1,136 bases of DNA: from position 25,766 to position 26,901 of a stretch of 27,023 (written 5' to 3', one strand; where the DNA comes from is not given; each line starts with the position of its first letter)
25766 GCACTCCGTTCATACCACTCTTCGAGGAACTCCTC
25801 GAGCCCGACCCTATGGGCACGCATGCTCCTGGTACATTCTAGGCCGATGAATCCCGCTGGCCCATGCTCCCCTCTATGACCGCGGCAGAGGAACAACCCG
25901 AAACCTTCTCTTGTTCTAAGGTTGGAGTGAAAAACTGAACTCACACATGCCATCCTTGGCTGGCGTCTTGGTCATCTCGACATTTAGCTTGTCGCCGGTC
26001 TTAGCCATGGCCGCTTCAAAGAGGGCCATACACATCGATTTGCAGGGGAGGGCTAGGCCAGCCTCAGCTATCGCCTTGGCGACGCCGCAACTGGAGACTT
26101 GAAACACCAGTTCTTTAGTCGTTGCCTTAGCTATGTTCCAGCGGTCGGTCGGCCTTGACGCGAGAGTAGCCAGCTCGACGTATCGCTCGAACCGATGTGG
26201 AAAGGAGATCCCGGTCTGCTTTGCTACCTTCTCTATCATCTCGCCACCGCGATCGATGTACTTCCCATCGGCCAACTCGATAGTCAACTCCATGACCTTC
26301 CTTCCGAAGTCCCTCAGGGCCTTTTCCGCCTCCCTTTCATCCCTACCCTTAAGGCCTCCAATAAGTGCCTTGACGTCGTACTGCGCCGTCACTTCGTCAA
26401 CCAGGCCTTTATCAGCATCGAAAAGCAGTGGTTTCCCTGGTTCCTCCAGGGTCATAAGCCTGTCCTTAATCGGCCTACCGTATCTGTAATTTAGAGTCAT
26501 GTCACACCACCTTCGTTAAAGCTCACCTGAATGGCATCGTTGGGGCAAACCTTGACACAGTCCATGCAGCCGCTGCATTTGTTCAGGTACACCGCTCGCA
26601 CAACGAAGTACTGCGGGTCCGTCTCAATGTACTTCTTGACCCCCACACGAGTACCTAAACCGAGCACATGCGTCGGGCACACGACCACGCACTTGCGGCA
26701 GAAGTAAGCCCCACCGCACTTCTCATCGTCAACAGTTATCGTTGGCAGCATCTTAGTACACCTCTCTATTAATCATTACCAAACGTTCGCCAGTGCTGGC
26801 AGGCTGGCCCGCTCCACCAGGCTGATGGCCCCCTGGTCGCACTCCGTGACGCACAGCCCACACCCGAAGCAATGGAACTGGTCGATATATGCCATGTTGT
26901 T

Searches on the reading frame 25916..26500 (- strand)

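Call 42: search_protein_families(library=pfam, proteins=[window:25916-26500:-], max_evalue=0.001)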
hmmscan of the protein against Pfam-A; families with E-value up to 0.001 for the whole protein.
window:25916-26500:- (194 aa): 1 family
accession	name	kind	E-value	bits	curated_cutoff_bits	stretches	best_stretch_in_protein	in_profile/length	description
PF14196.11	ATC_hydrolase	-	6.5e-05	24.2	28.1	1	83-190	35-145/145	L-2-amino-thiazoline-4-carboxylic acid hydrolase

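Call 59: search_protein_families(library=ncbifam, proteins=[window:25916-26500:-], max_evalue=0.00001)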
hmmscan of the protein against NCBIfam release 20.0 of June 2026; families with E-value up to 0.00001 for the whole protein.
window:25916-26500:- (194 aa): 0 families

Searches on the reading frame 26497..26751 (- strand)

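Call 59: search_protein_families(library=ncbifam, proteins=[window:26497-26751:-], max_evalue=0.00001)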
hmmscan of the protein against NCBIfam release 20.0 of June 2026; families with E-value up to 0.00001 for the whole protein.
window:26497-26751:- (84 aa): 13 families
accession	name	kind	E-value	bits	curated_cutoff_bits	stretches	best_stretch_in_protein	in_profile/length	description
NF005503.0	PRK07118.1-2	equivalog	3.4e-08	33.1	252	1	6-77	163-232/292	RnfABCDGE type electron transport complex subunit B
NF042909.1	FMH_DH_FwdF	exception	1.6e-07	30.7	375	1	4-77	49-119/336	tungsten-dependent formylmethanofuran dehydrogenase subunit FwdF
NF038196.1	ferrodoxin_EFR1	subfamily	5.4e-07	29.9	75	0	52-77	207-232/242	EFR1 family ferrodoxin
NF040864.1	HgcB_ferredoxin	equivalog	6.5e-07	29.1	99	1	4-78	8-65/93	mercury methylation ferredoxin HgcB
NF005506.0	PRK07118.1-5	equivalog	8.9e-07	28.6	388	1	5-76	165-235/279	Fe-S cluster domain-containing protein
NF007205.0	PRK09626.1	equivalog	9.2e-07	28.8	93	1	5-77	12-74/105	2-oxoglutarate-acceptor oxidoreductase subunit OorD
NF006221.0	PRK08348.1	subfamily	1.1e-06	28.4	124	1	5-77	39-95/136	NADH-plastoquinone oxidoreductase subunit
TIGR01971.1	NuoI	subfamily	1.6e-06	27.7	113.05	0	55-79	40-64/121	NADH-quinone oxidoreductase, chain I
NF045874.1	Vhu_polyferre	exception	1.6e-06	27.1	600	1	13-77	87-148/381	F420-non-reducing hydrogenase associated-polyferredoxin VhuB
TIGR00402.1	napF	equivalog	1.8e-06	27.9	102.2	0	45-76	23-54/149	ferredoxin-type protein NapF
NF041836.1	rnfB_Methano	equivalog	3.4e-06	26.7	445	1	17-77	175-236/265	Rnf electron transport complex subunit RnfB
TIGR04270.1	Rama_corrin_act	subfamily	3.7e-06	25.6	500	0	53-77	474-498/534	methylamine methyltransferase corrinoid protein reductive activase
NF040763.1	FeFe_hydrog_A6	exception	9.8e-06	24.2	765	1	3-76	138-207/571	NADH-dependent [FeFe] hydrogenase, group A6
